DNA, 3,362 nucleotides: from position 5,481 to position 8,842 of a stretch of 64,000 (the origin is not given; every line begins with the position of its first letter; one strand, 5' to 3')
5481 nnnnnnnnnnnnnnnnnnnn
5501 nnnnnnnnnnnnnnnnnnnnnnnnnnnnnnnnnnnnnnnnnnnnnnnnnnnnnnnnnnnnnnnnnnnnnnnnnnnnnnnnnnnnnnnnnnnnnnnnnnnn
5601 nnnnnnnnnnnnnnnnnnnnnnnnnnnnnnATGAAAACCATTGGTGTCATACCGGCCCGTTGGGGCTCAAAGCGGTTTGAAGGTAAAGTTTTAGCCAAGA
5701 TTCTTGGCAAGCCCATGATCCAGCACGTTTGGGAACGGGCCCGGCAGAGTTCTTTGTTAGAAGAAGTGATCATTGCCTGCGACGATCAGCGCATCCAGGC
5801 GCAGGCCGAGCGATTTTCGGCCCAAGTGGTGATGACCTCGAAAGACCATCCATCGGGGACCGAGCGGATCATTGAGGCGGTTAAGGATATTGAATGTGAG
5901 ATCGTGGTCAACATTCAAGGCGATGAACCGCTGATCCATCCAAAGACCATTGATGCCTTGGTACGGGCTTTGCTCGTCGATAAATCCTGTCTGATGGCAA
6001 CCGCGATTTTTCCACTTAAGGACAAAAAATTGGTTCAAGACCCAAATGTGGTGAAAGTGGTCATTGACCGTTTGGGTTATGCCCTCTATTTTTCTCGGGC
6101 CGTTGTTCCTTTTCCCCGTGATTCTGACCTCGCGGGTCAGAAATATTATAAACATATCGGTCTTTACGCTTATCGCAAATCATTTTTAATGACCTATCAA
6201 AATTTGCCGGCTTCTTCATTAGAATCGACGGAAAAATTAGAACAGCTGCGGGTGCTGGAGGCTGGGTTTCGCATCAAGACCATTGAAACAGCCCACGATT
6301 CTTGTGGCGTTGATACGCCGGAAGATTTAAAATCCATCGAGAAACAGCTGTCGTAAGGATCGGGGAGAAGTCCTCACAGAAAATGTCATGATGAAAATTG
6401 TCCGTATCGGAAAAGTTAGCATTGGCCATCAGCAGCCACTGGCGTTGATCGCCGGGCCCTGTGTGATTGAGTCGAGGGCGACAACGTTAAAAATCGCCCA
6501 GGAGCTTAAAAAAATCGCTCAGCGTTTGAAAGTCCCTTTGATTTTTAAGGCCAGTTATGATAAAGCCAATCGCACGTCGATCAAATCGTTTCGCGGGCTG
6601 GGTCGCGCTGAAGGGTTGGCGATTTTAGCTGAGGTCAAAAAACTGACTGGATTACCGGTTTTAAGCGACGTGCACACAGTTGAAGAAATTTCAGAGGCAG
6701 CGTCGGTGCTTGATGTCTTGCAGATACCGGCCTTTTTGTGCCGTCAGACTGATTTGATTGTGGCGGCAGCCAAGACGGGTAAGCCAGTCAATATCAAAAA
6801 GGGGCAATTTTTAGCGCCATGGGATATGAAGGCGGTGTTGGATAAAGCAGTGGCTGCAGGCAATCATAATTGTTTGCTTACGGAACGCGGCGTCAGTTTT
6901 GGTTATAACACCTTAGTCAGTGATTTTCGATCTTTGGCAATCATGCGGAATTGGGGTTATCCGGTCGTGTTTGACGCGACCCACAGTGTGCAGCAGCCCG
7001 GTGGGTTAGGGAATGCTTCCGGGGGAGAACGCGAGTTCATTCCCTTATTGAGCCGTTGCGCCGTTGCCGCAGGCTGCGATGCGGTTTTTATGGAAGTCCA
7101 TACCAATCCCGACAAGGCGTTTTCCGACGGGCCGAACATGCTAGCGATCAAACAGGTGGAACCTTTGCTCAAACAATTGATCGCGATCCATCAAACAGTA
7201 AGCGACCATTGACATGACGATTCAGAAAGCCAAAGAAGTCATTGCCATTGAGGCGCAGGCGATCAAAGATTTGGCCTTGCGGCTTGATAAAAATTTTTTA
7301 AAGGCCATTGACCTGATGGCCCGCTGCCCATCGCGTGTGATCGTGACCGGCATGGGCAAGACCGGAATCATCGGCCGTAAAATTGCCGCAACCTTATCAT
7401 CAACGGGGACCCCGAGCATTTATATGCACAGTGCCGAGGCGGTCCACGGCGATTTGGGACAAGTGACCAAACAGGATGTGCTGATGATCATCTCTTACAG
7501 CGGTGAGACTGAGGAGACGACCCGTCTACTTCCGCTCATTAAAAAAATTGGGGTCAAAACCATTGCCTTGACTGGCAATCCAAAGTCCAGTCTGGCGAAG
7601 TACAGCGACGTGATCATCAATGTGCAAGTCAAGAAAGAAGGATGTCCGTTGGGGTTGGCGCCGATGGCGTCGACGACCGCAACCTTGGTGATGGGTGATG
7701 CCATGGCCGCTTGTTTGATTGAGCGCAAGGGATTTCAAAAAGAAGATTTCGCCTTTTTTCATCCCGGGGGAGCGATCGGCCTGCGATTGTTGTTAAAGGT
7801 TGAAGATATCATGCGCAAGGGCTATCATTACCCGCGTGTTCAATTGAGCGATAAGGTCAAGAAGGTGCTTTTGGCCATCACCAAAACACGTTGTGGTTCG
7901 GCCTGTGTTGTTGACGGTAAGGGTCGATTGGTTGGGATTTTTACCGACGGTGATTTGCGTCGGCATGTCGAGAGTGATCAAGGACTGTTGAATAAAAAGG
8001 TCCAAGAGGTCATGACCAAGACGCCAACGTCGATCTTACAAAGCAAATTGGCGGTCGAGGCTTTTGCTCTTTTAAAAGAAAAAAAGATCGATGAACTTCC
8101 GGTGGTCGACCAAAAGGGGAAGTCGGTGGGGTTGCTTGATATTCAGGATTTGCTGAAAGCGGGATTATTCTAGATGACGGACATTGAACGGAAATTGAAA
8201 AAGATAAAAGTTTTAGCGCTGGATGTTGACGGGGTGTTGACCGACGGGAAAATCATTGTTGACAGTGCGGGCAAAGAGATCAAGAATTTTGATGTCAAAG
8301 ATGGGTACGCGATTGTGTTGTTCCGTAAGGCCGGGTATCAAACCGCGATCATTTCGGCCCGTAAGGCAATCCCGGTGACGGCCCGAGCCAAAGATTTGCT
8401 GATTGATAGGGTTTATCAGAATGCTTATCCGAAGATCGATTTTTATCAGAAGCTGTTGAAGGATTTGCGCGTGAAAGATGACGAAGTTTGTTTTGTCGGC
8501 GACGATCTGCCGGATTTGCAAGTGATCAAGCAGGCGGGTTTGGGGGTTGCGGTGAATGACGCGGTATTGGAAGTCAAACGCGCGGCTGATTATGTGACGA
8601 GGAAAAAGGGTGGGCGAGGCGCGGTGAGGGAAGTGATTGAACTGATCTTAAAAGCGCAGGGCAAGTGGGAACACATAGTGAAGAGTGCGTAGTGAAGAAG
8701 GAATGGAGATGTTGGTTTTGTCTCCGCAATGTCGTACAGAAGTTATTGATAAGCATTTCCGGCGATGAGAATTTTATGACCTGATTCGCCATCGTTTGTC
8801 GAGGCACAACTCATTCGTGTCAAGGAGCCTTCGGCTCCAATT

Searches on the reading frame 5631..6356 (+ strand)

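Call 77: search_protein_families(library=pfam, proteins=[window:5631-6356:+], max_evalue=0.00001)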
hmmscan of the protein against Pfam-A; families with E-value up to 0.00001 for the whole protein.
window:5631-6356:+ (241 aa): 3 families
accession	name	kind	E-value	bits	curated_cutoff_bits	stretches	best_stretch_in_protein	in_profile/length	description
PF02348.25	CTP_transf_3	-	2.9e-64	217.3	22.6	1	4-215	1-217/217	Cytidylyltransferase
PF12804.13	NTP_transf_3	-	1.5e-10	42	27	1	14-118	10-115/160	MobA-like NTP transferase domain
PF01128.25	IspD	-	4.1e-06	27.2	27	0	18-149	19-151/221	2-C-methyl-D-erythritol 4-phosphate cytidylyltransferase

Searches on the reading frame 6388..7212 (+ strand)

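Call 77: search_protein_families(library=pfam, proteins=[window:6388-7212:+], max_evalue=0.00001)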
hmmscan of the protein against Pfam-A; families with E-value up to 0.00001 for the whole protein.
window:6388-7212:+ (274 aa): 1 family
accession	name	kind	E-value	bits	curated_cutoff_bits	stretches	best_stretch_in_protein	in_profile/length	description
PF00793.26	DAHP_synth_1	-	5.4e-73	245.6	25.5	1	9-265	9-262/270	DAHP synthetase I family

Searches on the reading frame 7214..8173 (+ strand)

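Call 77: search_protein_families(library=pfam, proteins=[window:7214-8173:+], max_evalue=0.00001)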
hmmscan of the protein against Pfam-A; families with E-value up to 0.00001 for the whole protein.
window:7214-8173:+ (319 aa): 2 families
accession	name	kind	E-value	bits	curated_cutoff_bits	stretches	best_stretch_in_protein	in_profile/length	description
PF01380.27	SIS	-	1.1e-27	96.9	25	1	37-165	3-129/131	SIS domain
PF00571.33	CBS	-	3.7e-20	72.4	24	2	263-316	1-54/57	CBS domain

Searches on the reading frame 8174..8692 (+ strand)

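Call 77: search_protein_families(library=pfam, proteins=[window:8174-8692:+], max_evalue=0.00001)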
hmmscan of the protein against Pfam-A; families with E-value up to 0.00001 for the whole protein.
window:8174-8692:+ (172 aa): 2 families
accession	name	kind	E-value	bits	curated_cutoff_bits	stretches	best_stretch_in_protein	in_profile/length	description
PF08282.18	Hydrolase_3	-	5.2e-12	46.5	20.9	1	72-147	174-248/255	haloacid dehalogenase-like hydrolase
PF00702.32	Hydrolase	-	5.9e-10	40.3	26.4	1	50-122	110-191/191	haloacid dehalogenase-like hydrolase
